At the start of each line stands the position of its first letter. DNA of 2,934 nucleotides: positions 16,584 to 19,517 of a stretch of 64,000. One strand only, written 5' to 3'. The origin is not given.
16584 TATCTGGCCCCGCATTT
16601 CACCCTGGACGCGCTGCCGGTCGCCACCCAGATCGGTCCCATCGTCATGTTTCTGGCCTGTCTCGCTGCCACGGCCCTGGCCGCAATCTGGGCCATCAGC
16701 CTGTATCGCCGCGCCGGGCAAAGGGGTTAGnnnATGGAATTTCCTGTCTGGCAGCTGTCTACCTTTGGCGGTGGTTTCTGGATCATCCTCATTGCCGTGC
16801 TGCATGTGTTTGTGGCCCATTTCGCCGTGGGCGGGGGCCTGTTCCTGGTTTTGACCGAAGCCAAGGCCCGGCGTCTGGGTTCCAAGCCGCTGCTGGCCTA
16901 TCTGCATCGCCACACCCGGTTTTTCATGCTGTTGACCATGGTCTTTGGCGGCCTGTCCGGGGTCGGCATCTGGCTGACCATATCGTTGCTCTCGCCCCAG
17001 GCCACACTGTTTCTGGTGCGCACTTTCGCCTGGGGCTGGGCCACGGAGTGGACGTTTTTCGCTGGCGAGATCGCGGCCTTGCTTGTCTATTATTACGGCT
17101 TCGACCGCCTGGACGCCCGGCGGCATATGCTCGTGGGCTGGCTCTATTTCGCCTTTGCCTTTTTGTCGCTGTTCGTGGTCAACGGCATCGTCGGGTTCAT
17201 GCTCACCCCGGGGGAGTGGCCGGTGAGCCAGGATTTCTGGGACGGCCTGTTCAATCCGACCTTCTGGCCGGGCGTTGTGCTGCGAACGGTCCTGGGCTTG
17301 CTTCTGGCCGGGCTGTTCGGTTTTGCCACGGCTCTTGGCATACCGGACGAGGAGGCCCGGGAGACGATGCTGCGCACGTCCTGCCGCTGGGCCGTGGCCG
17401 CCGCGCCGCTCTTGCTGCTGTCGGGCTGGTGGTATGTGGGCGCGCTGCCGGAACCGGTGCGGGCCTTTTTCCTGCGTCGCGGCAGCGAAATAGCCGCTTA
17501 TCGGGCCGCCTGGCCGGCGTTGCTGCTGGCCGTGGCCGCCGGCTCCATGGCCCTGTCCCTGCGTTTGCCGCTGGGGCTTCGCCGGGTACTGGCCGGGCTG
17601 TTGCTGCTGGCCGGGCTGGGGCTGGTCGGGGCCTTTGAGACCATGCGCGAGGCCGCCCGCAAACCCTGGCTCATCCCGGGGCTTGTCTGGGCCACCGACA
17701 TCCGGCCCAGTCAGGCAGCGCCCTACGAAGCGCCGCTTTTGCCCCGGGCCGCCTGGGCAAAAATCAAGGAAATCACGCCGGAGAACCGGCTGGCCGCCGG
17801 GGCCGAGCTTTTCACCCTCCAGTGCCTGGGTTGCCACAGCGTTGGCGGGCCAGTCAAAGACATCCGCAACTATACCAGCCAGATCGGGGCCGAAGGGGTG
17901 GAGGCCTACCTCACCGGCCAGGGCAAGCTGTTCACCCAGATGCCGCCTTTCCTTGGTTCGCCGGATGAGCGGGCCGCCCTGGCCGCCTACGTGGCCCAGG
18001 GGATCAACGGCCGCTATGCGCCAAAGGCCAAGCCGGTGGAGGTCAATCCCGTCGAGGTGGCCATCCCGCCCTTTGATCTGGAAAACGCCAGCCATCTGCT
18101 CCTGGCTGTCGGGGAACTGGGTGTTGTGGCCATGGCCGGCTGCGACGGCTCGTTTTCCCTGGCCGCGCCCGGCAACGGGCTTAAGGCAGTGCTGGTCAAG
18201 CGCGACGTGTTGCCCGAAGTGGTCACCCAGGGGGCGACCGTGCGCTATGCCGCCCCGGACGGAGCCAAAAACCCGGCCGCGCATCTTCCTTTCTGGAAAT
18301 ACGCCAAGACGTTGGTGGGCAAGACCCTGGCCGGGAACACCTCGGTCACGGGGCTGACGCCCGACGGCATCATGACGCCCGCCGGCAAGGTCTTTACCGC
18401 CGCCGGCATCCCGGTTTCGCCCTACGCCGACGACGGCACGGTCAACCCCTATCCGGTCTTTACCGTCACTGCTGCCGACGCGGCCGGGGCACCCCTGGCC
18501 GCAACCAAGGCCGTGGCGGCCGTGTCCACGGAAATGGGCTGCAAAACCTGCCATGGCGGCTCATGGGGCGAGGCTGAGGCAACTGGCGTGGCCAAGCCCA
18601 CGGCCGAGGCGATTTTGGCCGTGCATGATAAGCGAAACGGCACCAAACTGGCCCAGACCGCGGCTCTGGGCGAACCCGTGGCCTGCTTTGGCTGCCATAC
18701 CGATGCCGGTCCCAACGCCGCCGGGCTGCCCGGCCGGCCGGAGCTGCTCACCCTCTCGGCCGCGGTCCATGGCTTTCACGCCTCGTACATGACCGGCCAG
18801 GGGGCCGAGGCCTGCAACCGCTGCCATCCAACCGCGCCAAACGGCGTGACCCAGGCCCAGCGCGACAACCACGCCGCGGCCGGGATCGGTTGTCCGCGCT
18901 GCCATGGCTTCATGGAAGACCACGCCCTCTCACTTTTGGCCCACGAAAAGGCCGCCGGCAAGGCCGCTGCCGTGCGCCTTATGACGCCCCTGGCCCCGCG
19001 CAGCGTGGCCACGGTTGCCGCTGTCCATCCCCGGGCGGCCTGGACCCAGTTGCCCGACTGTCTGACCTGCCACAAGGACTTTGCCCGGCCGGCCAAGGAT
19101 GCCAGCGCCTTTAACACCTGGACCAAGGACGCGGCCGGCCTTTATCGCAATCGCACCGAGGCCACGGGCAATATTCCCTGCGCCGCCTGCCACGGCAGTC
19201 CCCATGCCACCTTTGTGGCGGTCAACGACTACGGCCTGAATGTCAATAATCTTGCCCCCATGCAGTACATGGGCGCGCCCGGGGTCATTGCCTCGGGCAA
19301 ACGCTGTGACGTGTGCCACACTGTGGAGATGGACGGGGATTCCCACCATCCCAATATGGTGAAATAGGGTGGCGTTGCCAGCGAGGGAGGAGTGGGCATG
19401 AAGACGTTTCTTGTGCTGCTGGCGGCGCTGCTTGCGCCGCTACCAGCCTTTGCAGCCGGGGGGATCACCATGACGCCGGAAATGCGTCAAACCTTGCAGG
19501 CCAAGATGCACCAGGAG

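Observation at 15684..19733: Cytochrome-bd-superfamily operon without CydB: two Q-loop-less CydA-like paralogs, the second fused to an octaheme cytochrome c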

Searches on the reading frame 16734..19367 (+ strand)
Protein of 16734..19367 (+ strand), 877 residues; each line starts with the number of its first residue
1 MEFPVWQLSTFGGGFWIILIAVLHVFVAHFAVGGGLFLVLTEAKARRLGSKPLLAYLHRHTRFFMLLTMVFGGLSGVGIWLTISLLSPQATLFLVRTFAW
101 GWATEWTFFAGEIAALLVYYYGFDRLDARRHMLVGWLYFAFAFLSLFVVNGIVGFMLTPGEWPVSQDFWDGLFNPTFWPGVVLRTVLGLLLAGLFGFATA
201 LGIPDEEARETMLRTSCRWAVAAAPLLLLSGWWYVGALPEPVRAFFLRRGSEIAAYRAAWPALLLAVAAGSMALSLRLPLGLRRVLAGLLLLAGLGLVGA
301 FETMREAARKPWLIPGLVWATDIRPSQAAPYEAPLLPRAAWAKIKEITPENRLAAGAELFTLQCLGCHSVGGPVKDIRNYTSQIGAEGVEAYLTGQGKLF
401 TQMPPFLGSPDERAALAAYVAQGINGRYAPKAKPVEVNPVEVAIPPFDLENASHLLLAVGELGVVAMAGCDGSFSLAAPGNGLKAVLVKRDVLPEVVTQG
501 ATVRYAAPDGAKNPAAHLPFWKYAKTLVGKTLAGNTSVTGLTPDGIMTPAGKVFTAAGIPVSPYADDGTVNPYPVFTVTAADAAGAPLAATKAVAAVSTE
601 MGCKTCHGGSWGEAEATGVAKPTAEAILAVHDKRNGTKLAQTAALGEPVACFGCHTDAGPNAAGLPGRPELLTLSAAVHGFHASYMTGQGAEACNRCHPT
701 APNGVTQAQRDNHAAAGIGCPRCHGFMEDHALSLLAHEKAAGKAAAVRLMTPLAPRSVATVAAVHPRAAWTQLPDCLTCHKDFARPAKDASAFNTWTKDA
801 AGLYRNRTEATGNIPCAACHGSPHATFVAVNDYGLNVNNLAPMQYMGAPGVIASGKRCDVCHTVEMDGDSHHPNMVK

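Call 3: search_protein_families(library=pfam, proteins=[window:16734-19367:+], max_evalue=1)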
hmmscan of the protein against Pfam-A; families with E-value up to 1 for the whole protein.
window:16734-19367:+ (877 aa): 9 families
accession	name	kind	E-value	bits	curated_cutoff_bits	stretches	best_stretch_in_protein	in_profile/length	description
PF14522.11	Cytochrome_C7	-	1.2e-10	41.4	24.8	1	599-698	12-66/67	Cytochrome c7 and related cytochrome c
PF22113.1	Mtrc-MtrF_II-IV_dom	-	2e-08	34.4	30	2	600-726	27-165/176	Outer membrane cytochrome MtrC/MtrF-like, domains II/IV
PF01654.22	Cyt_bd_oxida_I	-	4.5e-07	29.2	26.2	1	19-232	8-231/418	Cytochrome bd terminal oxidase subunit I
PF13442.11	Cytochrome_CBB3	-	1.1e-05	26.1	27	1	352-420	2-68/68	Cytochrome C oxidase, cbb3-type, subunit III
PF13435.11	Cytochrome_C554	-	1.5e-05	26.2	20.8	2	690-725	47-84/84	Cytochrome c554 and c-prime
PF14537.11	Cytochrom_c3_2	-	0.0002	22.2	25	1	773-822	26-66/79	Cytochrome c3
PF00034.26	Cytochrom_C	-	0.039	15.7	21.3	1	354-422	2-88/90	Cytochrome c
PF02085.21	Cytochrom_CIII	-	0.11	13.3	22.9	0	600-658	30-85/101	Class III cytochrome C family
PF02276.23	CytoC_RC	-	0.15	11.9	22.4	0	596-656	77-134/310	Photosynthetic reaction centre cytochrome C subunit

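Call 4: search_protein_families(library=ncbifam, proteins=[window:16734-19367:+], max_evalue=1)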
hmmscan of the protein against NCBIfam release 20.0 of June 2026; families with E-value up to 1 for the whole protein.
window:16734-19367:+ (877 aa): 11 families
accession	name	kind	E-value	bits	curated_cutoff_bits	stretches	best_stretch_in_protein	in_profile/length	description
NF040706.1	photo_cyt_PufC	equivalog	0.0026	17.3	150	0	597-655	78-133/312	photosynthetic reaction center cytochrome PufC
TIGR03508.1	decahem_SO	subfamily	0.003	17.1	192.2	2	646-731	32-108/258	DmsE family decaheme c-type cytochrome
TIGR03153.1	cytochr_NrfH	equivalog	0.0032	17.5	134.2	1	683-820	20-133/138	cytochrome c nitrite reductase small subunit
NF040886.1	cyt_C_like_Sec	equivalog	0.0041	15.7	250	1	598-701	152-253/423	multiheme c-type cytochrome (seleno)protein ExtKL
NF041198.1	UshA_like_PCGU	equivalog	0.0078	14.8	275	0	692-734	443-489/519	UshA-like (seleno)protein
TIGR03146.1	cyt_nit_nrfB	equivalog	0.017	15.4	166.6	1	639-729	31-121/145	cytochrome c nitrite reductase pentaheme subunit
NF008659.0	PRK11659.1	equivalog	0.052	13.2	184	1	600-726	46-144/188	cytochrome c nitrite reductase pentaheme subunit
NF002736.1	PRK02693.1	equivalog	0.062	12.3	500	1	787-830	22-62/307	cytochrome f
NF041028.1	decahem_GSU2203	exception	0.11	11.6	325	1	639-738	58-146/317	GSU2203 family decaheme c-type cytochrome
NF045773.1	cytochro_C550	exception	0.18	11.8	125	1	348-421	44-117/118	cytochrome c550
NF033196.2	c_type_nonphoto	exception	0.44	10.7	70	1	706-785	16-96/98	c-type cytochrome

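Call 7: search_solved_structures(query=window:16734-19367:+, max_evalue=1, show_alignments=2)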
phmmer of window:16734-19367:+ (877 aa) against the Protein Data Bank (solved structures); distinct sequences matched with E-value up to 1: 5.
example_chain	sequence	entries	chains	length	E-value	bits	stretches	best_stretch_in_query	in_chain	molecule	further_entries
3cao_A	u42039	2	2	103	0.14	13.6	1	682-730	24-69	CYTOCHROME C3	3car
6jlu_Z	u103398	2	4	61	0.14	13.6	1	139-184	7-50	PsbZ | Photosystem II reaction center protein Z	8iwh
8j5k_Z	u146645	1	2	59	0.15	13.5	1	139-184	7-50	PsbZ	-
2v08_A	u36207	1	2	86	0.31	12.4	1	353-421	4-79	CYTOCHROME C6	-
3ph2_B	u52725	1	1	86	0.42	12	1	353-421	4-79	Cytochrome c6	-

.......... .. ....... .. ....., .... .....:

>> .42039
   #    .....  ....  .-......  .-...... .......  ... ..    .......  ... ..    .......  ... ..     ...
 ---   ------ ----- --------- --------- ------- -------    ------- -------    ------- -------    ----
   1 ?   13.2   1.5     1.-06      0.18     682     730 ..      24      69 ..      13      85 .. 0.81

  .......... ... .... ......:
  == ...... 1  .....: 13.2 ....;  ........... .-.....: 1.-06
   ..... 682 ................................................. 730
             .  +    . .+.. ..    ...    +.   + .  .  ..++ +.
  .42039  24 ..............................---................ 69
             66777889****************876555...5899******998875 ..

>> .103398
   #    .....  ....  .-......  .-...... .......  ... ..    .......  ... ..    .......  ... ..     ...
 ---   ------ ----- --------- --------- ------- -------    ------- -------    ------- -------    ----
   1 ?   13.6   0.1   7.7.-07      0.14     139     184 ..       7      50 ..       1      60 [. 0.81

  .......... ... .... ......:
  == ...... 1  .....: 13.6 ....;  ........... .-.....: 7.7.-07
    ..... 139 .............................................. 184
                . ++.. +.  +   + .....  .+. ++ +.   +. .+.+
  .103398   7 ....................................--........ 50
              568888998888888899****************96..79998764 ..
